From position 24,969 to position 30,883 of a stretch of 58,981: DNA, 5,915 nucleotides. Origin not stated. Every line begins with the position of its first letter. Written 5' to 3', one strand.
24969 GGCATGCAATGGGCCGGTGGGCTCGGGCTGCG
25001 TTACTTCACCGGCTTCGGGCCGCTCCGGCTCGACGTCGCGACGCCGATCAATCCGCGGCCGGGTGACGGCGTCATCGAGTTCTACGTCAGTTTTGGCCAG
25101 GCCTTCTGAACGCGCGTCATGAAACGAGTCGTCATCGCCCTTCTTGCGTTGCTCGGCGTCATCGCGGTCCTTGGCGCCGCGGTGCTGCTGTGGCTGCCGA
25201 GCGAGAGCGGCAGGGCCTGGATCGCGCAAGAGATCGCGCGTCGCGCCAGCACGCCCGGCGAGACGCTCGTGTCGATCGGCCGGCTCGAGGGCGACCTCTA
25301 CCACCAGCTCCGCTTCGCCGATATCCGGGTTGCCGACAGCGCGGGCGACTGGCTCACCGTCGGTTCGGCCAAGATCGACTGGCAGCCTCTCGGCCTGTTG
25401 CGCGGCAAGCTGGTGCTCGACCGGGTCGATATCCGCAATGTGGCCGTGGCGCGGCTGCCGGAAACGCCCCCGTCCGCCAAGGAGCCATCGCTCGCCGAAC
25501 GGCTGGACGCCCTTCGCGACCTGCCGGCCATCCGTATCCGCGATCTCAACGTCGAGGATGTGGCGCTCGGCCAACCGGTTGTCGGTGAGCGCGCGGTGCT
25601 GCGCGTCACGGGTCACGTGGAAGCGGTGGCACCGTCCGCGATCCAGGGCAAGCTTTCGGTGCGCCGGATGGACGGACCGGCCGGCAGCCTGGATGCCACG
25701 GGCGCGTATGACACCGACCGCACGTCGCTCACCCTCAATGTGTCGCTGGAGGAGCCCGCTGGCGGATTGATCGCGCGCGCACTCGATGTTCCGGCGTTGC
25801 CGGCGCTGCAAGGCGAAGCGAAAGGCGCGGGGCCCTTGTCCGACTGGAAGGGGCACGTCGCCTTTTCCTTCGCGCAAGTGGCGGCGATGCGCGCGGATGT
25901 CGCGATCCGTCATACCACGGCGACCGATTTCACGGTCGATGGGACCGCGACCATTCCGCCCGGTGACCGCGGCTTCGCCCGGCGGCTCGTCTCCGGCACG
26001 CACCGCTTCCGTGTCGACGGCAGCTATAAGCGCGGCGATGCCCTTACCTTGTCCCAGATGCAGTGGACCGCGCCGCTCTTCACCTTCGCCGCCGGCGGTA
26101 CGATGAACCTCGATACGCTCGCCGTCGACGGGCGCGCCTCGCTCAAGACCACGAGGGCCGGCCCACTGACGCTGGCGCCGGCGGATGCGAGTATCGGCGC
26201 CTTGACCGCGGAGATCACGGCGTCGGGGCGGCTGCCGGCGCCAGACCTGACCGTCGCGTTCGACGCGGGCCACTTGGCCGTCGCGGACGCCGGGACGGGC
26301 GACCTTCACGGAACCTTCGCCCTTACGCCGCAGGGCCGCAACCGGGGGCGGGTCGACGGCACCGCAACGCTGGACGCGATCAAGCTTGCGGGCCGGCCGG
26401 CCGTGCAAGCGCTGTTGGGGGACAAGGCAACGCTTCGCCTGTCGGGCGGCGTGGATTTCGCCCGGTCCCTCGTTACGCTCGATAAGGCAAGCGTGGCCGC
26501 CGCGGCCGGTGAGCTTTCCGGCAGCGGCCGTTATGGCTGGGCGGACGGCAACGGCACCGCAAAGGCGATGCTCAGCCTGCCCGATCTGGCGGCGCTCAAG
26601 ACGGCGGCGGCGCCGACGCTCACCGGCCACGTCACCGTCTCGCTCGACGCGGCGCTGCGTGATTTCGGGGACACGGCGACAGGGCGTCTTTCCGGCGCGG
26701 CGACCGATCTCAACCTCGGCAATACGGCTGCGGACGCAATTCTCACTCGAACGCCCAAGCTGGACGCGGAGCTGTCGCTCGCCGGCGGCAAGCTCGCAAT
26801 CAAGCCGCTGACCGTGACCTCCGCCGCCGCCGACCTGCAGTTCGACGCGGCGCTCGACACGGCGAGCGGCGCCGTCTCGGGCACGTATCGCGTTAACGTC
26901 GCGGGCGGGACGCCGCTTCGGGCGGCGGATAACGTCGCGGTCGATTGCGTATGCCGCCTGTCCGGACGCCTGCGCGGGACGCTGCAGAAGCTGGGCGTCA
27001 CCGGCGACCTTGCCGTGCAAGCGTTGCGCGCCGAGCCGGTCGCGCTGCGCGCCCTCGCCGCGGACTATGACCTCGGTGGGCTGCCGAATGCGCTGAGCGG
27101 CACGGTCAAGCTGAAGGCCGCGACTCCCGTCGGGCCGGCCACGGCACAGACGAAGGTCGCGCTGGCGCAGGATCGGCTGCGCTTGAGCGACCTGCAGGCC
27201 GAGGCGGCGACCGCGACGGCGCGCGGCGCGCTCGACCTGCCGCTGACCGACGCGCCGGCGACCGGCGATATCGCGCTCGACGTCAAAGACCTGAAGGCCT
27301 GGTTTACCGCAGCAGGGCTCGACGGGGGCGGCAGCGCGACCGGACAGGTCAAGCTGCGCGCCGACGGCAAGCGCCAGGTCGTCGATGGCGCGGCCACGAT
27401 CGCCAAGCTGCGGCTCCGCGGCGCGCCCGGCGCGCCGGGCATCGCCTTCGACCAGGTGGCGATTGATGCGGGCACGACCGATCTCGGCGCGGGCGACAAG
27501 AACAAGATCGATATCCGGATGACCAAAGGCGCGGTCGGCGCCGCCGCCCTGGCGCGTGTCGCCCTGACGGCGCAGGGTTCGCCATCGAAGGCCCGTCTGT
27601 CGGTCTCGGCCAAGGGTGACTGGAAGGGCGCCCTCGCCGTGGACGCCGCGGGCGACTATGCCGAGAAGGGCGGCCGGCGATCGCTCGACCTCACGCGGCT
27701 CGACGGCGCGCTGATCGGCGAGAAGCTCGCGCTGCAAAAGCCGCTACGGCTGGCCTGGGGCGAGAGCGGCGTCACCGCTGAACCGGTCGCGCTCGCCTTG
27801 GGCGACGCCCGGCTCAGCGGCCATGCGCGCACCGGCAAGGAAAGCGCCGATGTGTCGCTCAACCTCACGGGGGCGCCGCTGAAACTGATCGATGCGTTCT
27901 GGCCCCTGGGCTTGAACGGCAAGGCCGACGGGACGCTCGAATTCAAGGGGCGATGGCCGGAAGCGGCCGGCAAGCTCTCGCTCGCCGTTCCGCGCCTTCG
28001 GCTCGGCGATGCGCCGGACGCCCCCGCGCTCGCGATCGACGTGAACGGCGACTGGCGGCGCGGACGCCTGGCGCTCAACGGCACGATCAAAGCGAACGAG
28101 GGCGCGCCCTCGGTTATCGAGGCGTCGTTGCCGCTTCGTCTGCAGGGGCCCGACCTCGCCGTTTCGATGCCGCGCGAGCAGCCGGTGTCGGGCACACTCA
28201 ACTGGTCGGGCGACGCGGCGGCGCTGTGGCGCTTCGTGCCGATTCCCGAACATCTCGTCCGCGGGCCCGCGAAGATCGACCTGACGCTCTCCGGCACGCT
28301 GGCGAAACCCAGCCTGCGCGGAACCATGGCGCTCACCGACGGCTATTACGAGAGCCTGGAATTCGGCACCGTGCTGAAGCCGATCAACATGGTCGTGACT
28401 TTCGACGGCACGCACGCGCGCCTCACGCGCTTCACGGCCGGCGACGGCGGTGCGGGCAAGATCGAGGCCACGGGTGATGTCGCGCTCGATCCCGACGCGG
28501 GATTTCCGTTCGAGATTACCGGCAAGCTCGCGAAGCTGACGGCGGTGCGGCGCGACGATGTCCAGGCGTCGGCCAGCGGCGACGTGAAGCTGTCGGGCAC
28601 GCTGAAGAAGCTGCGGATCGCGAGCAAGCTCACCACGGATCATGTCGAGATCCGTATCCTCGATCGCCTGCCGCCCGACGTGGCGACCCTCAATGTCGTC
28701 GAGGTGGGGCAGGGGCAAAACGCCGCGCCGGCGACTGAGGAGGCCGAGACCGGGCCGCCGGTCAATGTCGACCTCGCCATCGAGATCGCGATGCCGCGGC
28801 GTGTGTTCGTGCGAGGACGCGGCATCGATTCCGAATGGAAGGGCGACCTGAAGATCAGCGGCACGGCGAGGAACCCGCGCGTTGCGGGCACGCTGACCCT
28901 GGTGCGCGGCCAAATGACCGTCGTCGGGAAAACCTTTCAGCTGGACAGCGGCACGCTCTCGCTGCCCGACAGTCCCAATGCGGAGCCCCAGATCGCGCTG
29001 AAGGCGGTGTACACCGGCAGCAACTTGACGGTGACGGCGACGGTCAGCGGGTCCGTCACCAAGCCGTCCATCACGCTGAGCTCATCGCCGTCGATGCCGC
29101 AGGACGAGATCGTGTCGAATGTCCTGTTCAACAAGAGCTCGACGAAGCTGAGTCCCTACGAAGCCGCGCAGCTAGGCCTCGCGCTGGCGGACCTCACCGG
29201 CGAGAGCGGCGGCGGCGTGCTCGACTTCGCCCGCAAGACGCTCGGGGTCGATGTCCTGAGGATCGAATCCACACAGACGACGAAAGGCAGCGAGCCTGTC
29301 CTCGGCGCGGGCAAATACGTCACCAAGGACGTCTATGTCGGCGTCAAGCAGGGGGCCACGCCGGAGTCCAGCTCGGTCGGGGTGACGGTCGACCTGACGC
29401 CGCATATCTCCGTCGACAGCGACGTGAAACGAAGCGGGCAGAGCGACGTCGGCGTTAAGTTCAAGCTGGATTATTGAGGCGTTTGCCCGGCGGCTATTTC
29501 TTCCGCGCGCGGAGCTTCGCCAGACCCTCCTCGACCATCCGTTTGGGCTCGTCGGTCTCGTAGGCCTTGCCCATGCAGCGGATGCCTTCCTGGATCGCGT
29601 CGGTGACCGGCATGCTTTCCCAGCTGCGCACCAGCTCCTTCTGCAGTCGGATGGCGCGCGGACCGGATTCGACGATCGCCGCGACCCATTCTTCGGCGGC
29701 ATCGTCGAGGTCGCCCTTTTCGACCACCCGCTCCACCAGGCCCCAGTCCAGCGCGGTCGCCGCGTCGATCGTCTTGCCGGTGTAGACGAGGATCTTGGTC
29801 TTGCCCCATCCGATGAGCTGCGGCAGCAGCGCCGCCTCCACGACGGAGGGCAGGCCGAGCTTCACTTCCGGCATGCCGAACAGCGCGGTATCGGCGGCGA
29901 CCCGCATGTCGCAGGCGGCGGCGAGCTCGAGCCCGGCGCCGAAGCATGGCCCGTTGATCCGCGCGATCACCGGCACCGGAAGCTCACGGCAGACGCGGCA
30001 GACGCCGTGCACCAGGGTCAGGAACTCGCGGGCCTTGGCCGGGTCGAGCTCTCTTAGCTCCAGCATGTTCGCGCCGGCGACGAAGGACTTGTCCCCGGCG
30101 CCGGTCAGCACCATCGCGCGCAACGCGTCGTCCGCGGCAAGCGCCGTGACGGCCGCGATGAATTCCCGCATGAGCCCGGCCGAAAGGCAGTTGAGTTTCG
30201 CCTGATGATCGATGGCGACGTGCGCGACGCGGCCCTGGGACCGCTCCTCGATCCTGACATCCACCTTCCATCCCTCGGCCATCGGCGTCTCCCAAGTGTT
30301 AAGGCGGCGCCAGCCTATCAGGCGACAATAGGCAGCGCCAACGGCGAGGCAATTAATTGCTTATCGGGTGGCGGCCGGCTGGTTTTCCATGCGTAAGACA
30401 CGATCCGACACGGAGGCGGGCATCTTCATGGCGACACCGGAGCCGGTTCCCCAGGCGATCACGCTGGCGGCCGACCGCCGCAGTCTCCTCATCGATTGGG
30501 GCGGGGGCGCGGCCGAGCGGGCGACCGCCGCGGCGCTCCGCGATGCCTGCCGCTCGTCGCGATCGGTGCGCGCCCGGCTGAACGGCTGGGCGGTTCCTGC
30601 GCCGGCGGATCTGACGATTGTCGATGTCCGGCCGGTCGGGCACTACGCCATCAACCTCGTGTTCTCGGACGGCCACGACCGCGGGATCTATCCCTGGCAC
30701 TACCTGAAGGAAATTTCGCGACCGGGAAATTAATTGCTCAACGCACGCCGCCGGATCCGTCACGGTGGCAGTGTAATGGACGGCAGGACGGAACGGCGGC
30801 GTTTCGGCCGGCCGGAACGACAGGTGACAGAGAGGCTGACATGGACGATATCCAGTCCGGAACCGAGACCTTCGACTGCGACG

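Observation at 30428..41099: Thirteen co-directional genes link an AprBA-like flavo-FeS enzyme to a NitT/TauT importer, a TlpA thioredoxin, a dihaem cytochrome c and two regulators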

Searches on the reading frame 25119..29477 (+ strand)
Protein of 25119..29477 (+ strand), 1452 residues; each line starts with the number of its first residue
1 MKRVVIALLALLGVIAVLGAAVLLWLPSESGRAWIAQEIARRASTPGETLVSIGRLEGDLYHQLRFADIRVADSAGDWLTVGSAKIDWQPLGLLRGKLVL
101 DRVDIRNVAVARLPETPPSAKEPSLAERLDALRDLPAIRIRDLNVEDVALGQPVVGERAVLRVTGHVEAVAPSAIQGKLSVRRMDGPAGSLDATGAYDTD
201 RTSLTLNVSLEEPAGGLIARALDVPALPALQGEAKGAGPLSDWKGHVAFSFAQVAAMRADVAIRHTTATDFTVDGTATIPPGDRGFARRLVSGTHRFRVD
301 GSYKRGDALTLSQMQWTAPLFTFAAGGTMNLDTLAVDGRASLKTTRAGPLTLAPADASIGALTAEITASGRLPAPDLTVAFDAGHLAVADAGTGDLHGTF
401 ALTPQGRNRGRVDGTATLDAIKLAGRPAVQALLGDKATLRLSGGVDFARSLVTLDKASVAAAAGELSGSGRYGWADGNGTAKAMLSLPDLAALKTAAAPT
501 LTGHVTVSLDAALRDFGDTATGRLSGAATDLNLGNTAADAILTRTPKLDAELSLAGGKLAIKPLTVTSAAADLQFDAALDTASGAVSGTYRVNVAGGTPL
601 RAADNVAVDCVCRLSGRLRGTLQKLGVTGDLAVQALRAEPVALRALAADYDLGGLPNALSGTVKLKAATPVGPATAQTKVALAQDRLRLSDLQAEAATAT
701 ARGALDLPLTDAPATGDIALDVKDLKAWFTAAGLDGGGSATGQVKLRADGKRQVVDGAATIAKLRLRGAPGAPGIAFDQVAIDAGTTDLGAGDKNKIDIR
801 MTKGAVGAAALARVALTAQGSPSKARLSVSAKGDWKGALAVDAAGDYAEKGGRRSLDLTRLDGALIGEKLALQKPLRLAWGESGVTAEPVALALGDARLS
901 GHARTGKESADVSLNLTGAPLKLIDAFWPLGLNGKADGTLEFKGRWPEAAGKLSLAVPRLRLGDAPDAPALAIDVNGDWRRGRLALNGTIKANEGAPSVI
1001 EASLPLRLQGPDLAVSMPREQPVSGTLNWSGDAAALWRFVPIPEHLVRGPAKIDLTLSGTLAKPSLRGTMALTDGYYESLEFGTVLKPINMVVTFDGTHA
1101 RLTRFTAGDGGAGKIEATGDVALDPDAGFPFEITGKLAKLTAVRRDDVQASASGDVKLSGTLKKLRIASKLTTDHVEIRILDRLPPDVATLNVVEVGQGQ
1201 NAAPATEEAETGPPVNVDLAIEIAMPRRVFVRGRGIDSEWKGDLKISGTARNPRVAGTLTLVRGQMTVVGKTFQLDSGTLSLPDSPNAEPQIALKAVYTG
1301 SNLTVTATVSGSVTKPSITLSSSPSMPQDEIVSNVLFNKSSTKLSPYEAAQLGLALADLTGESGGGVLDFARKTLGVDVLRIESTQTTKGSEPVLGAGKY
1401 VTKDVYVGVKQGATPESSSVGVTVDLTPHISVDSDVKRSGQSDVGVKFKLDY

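Call 29: search_protein_families(library=pfam, proteins=[window:25119-29477:+], max_evalue=0.001)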
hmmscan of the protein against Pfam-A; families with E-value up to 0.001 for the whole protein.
window:25119-29477:+ (1452 aa): 1 family
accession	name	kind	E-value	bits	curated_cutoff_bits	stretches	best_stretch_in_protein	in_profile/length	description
PF04357.19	TamB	-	3.8e-69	234.2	22.4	1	1104-1452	2-381/381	TamB, inner membrane protein subunit of TAM complex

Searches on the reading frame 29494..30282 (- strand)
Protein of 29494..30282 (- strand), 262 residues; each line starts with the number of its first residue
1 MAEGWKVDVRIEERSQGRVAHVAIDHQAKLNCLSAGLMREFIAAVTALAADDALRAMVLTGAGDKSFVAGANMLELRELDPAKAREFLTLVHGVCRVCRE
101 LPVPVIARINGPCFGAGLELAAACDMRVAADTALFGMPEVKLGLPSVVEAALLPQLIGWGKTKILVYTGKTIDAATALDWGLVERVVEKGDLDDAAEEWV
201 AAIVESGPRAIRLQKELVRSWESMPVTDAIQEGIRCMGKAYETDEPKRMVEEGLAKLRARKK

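Call 29: search_protein_families(library=pfam, proteins=[window:29494-30282:-], max_evalue=0.001)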
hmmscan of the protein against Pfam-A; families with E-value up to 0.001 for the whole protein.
window:29494-30282:- (262 aa): 2 families
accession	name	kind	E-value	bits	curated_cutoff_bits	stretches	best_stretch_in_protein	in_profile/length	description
PF00378.25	ECH_1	-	6.1e-42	144.1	27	1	16-247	3-234/251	Enoyl-CoA hydratase/isomerase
PF16113.10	ECH_2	-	6.1e-27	95.4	27.2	1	21-206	3-191/335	Enoyl-CoA hydratase/isomerase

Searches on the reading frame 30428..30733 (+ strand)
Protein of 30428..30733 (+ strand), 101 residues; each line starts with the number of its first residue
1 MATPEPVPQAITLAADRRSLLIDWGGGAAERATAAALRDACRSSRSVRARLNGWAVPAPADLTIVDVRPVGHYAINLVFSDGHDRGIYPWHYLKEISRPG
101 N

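Call 4: search_protein_families(library=pfam, proteins=[window:30428-30733:+], max_evalue=0.01)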
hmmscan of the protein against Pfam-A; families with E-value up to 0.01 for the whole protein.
window:30428-30733:+ (101 aa): 1 family
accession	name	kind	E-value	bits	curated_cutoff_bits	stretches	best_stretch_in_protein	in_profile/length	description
PF06155.17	GBBH-like_N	-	5.1e-20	72.4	22.8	1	11-93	1-84/85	Gamma-butyrobetaine hydroxylase-like, N-terminal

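Call 5: search_protein_families(library=ncbifam, proteins=[window:30428-30733:+], max_evalue=0.01)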
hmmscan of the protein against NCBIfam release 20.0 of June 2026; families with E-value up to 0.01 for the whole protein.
window:30428-30733:+ (101 aa): 0 families
